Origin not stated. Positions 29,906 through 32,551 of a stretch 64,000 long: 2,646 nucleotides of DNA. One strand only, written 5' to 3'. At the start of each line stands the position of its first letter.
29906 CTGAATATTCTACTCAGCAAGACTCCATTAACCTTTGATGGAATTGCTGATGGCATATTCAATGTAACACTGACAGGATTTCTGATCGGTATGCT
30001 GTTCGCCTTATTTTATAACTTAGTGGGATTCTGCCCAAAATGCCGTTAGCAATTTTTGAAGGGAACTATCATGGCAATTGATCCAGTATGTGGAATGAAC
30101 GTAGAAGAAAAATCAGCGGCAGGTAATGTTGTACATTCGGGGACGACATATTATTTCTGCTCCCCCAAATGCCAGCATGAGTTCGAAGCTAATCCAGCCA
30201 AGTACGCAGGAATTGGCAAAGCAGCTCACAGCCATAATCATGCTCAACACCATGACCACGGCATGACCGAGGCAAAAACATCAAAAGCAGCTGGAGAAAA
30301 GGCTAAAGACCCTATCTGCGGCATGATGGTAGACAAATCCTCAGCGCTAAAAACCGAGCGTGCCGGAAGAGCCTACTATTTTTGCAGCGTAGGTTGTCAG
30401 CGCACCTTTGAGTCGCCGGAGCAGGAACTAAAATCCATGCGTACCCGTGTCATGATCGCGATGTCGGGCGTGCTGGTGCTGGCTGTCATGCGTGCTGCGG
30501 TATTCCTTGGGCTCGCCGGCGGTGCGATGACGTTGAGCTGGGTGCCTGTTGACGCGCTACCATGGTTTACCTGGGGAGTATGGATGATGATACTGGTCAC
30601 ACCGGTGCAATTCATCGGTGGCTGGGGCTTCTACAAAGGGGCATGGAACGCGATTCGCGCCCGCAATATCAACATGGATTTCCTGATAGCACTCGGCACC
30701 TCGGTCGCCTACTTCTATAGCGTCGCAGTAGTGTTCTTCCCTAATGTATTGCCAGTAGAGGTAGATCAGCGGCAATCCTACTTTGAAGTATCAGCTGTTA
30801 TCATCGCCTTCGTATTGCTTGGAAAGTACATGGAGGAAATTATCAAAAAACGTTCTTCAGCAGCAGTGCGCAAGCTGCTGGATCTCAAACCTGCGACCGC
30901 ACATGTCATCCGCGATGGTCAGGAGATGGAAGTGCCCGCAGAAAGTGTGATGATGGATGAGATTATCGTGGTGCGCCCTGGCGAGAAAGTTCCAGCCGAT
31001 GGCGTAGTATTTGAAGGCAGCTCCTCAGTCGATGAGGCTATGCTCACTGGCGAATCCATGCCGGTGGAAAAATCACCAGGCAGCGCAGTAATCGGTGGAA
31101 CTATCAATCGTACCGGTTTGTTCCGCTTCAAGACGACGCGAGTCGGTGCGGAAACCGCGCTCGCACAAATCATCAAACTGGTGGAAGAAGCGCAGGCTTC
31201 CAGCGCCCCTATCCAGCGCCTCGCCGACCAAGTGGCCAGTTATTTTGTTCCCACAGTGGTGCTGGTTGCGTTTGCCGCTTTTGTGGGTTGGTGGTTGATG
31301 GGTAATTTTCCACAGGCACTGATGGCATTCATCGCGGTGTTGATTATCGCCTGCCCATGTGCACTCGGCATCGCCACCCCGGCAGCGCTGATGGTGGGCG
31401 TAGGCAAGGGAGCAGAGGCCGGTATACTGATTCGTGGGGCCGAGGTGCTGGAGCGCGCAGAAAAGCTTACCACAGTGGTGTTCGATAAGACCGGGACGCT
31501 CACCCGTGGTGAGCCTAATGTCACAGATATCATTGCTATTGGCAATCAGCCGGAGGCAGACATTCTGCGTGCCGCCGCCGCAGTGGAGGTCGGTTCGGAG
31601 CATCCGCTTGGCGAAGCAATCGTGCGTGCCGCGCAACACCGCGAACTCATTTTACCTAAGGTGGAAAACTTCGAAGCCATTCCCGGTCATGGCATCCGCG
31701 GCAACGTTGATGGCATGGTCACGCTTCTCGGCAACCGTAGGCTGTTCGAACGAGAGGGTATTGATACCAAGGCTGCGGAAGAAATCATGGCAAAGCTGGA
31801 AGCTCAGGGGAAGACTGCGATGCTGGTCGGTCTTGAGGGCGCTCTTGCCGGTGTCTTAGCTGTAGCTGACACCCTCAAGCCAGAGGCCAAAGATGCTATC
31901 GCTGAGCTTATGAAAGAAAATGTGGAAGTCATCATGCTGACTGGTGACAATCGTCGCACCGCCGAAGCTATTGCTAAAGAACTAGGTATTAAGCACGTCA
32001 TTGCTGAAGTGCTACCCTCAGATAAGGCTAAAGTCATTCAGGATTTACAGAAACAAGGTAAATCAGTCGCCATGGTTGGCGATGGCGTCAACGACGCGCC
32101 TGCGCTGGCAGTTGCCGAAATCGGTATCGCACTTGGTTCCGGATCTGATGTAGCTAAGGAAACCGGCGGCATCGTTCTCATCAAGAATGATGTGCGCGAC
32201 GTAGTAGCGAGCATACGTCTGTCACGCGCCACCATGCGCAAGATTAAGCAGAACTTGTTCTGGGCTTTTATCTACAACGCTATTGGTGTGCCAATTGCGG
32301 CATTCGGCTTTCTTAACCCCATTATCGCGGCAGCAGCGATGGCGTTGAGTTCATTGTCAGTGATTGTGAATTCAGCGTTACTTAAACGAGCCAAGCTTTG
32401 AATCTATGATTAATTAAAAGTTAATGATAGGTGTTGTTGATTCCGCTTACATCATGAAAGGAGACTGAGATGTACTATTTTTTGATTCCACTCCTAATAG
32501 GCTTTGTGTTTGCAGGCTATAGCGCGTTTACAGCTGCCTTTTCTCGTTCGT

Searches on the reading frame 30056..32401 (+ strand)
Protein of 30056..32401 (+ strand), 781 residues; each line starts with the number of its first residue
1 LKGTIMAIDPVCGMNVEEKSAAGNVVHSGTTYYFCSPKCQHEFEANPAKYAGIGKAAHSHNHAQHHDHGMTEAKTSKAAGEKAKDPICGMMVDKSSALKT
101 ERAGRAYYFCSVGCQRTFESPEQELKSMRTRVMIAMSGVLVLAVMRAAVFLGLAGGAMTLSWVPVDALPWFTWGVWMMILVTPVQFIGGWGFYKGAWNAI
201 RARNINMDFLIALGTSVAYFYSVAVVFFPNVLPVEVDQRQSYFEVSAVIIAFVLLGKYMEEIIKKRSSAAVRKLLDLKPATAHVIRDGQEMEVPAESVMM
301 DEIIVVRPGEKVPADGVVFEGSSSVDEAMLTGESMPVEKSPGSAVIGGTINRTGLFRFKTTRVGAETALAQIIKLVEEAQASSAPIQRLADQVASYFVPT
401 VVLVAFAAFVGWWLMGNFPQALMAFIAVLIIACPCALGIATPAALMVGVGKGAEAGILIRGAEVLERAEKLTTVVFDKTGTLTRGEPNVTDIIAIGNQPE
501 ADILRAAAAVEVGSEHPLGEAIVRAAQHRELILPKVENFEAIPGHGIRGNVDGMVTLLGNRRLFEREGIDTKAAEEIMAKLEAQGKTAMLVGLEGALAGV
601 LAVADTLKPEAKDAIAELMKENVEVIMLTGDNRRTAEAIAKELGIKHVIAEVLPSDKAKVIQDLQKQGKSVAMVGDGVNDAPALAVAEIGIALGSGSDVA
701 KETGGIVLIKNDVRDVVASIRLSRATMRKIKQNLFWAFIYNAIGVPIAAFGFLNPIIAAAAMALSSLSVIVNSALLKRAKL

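Call 55: search_protein_families(library=pfam, proteins=[window:30056-32401:+], max_evalue=0.00001)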
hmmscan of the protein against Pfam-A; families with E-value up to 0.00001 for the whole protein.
window:30056-32401:+ (781 aa): 5 families
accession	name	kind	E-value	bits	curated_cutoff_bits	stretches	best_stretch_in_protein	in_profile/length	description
PF00122.25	E1-E2_ATPase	-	1.2e-61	207.9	28.1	1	277-454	2-180/181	E1-E2 ATPase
PF00702.32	Hydrolase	-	1.5e-41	143.4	26.4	1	472-687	2-190/191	haloacid dehalogenase-like hydrolase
PF04945.19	YHS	-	1.3e-26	92.8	30.3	2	8-52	2-45/47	YHS domain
PF08282.18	Hydrolase_3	-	1.2e-08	35.4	20.9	0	659-718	194-252/255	haloacid dehalogenase-like hydrolase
PF12710.13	HAD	-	6.9e-08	33.6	27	1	602-684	74-188/189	haloacid dehalogenase-like hydrolase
